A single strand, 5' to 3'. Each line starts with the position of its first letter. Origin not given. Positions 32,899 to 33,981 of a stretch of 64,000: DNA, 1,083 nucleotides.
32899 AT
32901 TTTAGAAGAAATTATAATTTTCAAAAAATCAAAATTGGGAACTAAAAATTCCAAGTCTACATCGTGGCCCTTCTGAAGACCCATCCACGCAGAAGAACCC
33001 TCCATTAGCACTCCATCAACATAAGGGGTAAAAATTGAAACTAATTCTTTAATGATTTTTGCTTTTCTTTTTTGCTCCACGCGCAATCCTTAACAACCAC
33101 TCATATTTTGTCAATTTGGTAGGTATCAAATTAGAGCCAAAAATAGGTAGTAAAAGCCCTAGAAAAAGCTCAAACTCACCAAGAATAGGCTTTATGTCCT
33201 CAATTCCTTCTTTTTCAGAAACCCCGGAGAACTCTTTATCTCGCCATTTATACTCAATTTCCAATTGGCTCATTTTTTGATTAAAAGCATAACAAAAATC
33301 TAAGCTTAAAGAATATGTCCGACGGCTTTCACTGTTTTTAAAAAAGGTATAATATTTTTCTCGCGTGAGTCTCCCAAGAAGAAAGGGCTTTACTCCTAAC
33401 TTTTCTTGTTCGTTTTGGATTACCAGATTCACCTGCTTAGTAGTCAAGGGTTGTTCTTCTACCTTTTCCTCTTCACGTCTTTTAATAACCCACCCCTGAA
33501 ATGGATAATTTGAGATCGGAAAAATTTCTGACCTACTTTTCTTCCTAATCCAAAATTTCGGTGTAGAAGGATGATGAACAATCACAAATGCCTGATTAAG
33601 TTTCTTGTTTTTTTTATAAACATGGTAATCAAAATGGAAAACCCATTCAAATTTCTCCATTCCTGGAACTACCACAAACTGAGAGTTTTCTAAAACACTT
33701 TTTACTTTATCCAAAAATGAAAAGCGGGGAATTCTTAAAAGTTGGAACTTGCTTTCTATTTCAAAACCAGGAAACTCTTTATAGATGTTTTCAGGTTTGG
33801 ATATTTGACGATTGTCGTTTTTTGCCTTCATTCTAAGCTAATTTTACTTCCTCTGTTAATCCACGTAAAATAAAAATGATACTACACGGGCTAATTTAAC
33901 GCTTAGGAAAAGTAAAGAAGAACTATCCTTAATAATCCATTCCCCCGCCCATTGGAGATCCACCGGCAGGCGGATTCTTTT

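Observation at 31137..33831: Overlapping four-gene operon of nucleotide-acting enzymes: CYTH-like, NTase-like, NUDIX, P-loop kinase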

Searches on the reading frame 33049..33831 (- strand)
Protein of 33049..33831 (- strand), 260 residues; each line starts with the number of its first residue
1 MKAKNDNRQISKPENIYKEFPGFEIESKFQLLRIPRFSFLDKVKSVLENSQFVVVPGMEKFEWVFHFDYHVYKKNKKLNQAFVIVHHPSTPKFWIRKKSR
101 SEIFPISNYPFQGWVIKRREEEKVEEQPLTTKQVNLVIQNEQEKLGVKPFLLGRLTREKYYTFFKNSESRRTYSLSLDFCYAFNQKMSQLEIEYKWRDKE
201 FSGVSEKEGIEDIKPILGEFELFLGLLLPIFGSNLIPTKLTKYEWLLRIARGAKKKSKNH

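Call 3: search_protein_families(library=pfam, proteins=[window:33049-33831:-], max_evalue=1)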
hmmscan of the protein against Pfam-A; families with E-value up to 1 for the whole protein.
window:33049-33831:- (260 aa): 0 families

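Call 4: search_protein_families(library=ncbifam, proteins=[window:33049-33831:-], max_evalue=1)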
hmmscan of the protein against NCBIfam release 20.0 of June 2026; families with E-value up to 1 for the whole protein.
window:33049-33831:- (260 aa): 0 families

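Call 5: find_homologous_proteins(query=window:33049-33831:-)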
Query window:33049-33831:- (260 aa): 11 proteins with E <= 0.001 among 341 candidates.
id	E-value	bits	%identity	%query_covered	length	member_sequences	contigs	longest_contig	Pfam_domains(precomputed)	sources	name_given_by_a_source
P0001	2.0e-169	580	100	100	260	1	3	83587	-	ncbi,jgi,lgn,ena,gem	-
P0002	9.1e-135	466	82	100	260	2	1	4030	-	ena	-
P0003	1.8e-87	311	60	99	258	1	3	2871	-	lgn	-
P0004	3.5e-87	310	59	99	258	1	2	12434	-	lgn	-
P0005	2.9e-84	301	58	99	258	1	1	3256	-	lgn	-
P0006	2.2e-83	298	56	98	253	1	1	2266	-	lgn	-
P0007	1.0e-74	269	54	96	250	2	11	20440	-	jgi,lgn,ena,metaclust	metaclust:\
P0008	1.3e-74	269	50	98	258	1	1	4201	-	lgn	-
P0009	6.5e-52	195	40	96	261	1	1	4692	-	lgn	-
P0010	4.7e-46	175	39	96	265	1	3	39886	-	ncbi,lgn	-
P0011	4.6e-37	146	37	99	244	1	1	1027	-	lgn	-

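Call 7: find_encoding_contigs(protein=P0010, flank=8000, max_places=3)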
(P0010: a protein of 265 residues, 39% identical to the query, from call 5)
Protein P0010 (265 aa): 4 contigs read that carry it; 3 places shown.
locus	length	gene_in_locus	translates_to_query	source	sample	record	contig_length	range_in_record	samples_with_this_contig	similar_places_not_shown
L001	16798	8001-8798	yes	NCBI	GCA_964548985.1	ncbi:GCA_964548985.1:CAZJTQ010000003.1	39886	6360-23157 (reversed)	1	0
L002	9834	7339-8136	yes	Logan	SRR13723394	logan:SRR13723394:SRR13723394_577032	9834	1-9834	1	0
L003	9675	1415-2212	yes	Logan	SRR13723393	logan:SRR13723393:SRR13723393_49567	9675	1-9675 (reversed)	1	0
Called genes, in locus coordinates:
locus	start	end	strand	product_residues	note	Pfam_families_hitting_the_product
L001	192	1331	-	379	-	PF08308:PEGA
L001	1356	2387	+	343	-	PF00022:Actin (weak), PF06723:MreB_Mbl, PF00012:HSP70, PF14450:FtsA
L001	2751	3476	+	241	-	PF03808:Glyco_tran_WecG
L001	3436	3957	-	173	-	PF04542:Sigma70_r2, PF08281:Sigma70_r4_2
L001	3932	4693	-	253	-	PF08843:AbiEii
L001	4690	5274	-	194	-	-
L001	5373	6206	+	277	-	PF00288:GHMP_kinases_N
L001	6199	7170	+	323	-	PF22700:MVD-like_N, PF00288:GHMP_kinases_N (weak), PF18376:MDD_C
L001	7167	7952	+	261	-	PF00696:AA_kinase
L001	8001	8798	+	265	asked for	-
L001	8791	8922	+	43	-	-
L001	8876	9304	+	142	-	PF00293:NUDIX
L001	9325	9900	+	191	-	-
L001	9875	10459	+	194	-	PF00293:NUDIX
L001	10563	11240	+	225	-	PF00702:Hydrolase, PF12710:HAD (weak)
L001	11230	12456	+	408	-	PF01255:Prenyltransf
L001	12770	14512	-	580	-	PF00664:ABC_membrane, PF02463:SMC_N (faint), PF00005:ABC_tran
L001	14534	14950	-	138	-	PF01850:PIN, PF13470:PIN_3, PF16289:PIN_12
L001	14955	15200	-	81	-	PF04014:MazE_antitoxin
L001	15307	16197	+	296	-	PF14402:7TM_transglut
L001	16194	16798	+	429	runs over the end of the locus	PF14397:ATPgrasp_ST, PF02655:ATP-grasp_3 (faint), PF08443:RimK (faint)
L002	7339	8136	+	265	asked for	-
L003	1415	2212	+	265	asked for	-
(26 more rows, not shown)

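Call 8: find_encoding_contigs(protein=P0007, flank=8000, max_places=3)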
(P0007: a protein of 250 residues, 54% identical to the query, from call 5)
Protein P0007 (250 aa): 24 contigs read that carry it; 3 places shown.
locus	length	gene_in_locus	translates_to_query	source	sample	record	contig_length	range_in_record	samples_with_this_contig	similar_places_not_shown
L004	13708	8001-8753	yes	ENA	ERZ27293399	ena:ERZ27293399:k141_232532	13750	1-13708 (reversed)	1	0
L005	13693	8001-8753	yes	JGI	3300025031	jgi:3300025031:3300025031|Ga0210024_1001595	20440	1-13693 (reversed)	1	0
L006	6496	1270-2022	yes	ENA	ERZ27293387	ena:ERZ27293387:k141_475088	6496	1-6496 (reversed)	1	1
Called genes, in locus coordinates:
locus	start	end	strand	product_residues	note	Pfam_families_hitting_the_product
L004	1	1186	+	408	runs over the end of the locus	?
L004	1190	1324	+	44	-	-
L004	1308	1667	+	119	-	PF01029:NusB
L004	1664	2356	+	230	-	PF22935:RM44_endonuclase, PF14622:Ribonucleas_3_3, PF00636:Ribonuclease_3, PF00035:dsrm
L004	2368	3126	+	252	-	PF01861:BpsA_C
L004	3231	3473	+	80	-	PF00886:Ribosomal_S16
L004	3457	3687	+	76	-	PF13083:KH_KhpA-B, PF07650:KH_2 (weak)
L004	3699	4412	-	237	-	PF04350:PilO (weak)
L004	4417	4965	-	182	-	-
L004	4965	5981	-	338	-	PF11104:PilM_2, PF08841:DDR (faint), PF06723:MreB_Mbl (weak), PF14450:FtsA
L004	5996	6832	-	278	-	-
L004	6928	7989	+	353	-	PF00348:polyprenyl_synt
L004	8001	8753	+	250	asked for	-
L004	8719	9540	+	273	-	-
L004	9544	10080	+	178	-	PF00293:NUDIX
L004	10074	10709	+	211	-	-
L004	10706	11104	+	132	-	PF00293:NUDIX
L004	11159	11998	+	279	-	PF01255:Prenyltransf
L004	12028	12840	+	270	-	PF02401:LYTB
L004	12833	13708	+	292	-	?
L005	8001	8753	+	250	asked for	-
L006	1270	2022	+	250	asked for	-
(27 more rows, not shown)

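Call 9: find_encoding_contigs(protein=P0004, flank=8000, max_places=2)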
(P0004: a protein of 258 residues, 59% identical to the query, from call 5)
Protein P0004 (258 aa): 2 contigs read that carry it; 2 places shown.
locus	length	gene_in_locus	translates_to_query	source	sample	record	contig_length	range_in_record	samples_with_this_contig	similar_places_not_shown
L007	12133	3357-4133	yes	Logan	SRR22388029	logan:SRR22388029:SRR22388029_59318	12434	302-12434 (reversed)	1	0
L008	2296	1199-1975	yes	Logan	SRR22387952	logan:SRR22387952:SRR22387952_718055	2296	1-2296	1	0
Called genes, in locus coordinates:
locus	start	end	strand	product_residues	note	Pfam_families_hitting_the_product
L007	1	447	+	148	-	?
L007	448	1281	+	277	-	PF01255:Prenyltransf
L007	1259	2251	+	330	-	PF00288:GHMP_kinases_N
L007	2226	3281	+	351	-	PF00288:GHMP_kinases_N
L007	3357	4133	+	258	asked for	-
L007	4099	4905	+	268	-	-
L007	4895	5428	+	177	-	PF00293:NUDIX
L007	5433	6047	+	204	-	PF02223:Thymidylate_kin (faint)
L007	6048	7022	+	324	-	PF00288:GHMP_kinases_N, PF08544:GHMP_kinases_C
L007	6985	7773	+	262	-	PF00702:Hydrolase (weak), PF12710:HAD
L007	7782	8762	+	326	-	PF22700:MVD-like_N, PF00288:GHMP_kinases_N, PF18376:MDD_C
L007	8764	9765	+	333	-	PF01070:FMN_dh, PF00478:IMPDH (faint)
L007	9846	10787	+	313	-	PF01476:LysM, PF01522:Polysacc_deac_1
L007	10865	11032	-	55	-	-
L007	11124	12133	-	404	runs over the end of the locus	PF01593:Amino_oxidase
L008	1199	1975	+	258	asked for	-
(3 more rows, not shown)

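Call 18: search_solved_structures(query=A1, max_evalue=10, show_alignments=2)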
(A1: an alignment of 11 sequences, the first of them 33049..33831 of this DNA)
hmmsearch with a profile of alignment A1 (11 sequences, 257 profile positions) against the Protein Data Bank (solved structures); distinct sequences matched with E-value up to 10: 2.
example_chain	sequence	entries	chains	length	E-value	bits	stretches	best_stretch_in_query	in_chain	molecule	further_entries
4cgy_A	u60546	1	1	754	0.37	13.2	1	47-79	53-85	DNA TOPOISOMERASE 3-ALPHA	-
4cht_A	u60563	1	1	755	0.37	13.2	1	47-79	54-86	DNA TOPOISOMERASE 3-ALPHA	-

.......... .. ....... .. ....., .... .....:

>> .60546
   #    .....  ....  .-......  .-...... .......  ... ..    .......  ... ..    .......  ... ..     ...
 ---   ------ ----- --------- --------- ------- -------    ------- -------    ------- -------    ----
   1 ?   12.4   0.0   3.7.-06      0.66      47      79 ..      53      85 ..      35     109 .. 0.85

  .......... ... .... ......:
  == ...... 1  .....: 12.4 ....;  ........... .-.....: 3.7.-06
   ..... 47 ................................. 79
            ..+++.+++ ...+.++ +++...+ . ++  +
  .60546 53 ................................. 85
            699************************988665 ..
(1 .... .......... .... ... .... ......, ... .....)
